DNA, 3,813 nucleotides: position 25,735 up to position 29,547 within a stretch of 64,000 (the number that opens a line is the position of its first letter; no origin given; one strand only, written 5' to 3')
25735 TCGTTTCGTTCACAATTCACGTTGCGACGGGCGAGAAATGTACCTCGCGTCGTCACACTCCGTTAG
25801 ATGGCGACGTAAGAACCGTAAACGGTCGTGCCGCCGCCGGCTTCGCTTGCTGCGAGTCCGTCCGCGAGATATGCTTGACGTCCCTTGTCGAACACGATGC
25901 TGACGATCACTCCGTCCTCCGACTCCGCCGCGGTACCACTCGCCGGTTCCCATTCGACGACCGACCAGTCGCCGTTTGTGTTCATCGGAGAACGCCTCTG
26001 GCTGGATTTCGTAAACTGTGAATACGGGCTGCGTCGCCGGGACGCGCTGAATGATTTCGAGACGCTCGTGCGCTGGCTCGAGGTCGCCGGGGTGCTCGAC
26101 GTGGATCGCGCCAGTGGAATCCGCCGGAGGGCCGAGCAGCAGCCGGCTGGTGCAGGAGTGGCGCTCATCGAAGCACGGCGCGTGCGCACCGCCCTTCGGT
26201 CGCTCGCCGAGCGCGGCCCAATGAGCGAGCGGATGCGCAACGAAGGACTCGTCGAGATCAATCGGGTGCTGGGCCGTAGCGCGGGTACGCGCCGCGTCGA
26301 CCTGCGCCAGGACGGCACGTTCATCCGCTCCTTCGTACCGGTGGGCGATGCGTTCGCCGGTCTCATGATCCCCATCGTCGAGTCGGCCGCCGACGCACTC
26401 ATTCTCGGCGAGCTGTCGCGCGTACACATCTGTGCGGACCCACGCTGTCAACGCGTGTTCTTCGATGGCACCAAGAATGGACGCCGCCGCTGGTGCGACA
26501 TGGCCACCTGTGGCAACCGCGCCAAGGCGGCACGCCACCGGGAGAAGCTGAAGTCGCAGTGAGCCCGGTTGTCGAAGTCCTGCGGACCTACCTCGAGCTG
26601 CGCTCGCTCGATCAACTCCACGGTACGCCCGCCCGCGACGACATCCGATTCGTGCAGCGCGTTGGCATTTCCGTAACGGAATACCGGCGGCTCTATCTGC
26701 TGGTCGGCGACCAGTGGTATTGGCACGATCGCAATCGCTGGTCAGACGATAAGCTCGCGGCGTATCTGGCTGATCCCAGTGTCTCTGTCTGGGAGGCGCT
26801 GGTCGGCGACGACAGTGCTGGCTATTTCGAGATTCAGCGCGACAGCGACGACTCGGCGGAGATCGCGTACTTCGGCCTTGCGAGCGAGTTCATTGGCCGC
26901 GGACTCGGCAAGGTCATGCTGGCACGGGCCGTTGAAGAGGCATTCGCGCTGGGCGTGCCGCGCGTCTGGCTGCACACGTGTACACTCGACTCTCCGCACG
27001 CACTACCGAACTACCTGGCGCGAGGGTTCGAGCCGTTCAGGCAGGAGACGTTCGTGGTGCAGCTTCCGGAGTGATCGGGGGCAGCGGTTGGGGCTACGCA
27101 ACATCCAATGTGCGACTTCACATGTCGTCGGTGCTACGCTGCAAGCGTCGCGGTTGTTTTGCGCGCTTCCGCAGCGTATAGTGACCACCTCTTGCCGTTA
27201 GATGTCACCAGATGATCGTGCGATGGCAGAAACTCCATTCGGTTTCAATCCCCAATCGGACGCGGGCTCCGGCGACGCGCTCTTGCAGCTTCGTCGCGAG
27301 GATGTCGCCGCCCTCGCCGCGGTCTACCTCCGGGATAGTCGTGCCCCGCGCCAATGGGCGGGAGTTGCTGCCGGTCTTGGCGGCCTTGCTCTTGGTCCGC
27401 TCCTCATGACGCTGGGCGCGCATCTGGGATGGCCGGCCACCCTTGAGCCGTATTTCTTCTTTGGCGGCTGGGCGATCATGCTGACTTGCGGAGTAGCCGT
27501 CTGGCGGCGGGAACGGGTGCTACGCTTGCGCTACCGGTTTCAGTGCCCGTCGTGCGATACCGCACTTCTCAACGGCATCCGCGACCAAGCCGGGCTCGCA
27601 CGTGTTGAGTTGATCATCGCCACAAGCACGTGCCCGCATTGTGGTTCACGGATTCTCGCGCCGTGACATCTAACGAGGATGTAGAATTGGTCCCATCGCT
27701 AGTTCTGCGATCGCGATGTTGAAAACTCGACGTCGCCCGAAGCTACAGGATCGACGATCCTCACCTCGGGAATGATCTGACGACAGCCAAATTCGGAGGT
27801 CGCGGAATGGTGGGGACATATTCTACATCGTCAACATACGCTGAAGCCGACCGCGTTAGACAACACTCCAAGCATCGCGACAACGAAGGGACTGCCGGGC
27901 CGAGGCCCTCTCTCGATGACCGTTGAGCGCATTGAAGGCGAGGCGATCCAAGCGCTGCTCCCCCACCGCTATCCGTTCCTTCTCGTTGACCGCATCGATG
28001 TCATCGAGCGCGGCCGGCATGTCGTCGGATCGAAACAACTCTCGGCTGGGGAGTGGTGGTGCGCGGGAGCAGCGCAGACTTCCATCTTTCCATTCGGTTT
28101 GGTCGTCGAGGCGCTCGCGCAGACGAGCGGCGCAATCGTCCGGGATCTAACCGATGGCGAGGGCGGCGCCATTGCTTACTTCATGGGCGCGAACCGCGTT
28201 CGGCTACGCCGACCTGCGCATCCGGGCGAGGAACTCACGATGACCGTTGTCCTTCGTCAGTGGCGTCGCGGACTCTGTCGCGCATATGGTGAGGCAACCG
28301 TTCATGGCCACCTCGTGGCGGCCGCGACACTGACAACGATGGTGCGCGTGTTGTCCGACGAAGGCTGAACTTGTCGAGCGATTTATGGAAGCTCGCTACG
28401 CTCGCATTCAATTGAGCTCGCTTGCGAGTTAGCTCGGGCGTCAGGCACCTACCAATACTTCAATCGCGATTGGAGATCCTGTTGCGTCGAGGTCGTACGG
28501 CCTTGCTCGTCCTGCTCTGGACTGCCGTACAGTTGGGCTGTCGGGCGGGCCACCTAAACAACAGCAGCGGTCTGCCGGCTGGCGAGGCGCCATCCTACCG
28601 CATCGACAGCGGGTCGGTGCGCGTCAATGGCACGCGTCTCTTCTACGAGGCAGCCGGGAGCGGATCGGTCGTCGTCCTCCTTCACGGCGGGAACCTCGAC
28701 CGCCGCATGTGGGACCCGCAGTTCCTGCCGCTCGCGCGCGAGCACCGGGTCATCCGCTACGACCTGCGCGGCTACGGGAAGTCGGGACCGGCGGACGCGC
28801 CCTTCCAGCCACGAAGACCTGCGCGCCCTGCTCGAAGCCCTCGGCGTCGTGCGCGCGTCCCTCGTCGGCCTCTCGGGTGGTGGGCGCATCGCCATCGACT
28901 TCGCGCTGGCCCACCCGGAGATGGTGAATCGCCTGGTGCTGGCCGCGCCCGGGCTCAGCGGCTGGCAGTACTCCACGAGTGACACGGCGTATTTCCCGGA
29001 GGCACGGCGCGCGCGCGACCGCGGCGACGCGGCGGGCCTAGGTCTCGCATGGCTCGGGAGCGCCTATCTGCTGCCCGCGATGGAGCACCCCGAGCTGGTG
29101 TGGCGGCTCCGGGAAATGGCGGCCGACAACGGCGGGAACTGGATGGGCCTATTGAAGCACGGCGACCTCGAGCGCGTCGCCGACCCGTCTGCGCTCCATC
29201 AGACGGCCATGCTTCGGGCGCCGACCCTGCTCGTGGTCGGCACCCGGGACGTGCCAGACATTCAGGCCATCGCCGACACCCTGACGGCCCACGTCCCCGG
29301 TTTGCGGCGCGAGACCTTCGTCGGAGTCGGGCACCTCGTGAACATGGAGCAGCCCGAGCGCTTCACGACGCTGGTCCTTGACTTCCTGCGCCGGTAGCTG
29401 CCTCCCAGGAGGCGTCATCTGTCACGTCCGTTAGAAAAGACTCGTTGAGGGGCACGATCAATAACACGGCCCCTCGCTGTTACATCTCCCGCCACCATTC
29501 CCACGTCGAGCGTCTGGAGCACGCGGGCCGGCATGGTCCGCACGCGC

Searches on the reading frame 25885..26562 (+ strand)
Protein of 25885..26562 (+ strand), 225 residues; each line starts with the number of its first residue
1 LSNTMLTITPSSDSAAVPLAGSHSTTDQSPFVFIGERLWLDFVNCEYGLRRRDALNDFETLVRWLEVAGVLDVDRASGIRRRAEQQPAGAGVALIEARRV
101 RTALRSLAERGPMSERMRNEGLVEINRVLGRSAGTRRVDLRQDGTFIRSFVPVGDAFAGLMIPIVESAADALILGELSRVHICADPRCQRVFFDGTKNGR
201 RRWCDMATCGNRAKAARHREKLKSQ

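Call 50: search_protein_families(library=pfam, proteins=[window:25885-26562:+], max_evalue=0.001)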
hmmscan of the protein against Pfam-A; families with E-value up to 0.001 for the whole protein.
window:25885-26562:+ (225 aa): 2 families
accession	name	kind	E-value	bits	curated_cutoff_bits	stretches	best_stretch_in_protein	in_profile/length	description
PF11706.13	zf-CGNR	-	7.4e-19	67.7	24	1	179-221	1-43/44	CGNR zinc finger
PF07336.16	ABATE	-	2.2e-14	54.6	24.4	1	36-172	1-127/130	Putative stress-induced transcription regulator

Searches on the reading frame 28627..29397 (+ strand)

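Call 25: search_protein_families(library=pfam, proteins=[window:28627-29397:+], max_evalue=0.001)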
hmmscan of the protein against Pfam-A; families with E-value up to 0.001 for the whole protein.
window:28627-29397:+ (256 aa): 3 families
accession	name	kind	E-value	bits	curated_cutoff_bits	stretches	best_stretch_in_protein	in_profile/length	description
PF00561.26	Abhydrolase_1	-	5.1e-10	39.9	25.8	1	61-243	55-245/245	alpha/beta hydrolase fold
PF12697.13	Abhydrolase_6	-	3.5e-09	38.1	26.3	1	50-246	38-214/217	Alpha/beta hydrolase family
PF12146.15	Hydrolase_4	-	2.1e-05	24.4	27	1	76-116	77-117/239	Serine aminopeptidase, S33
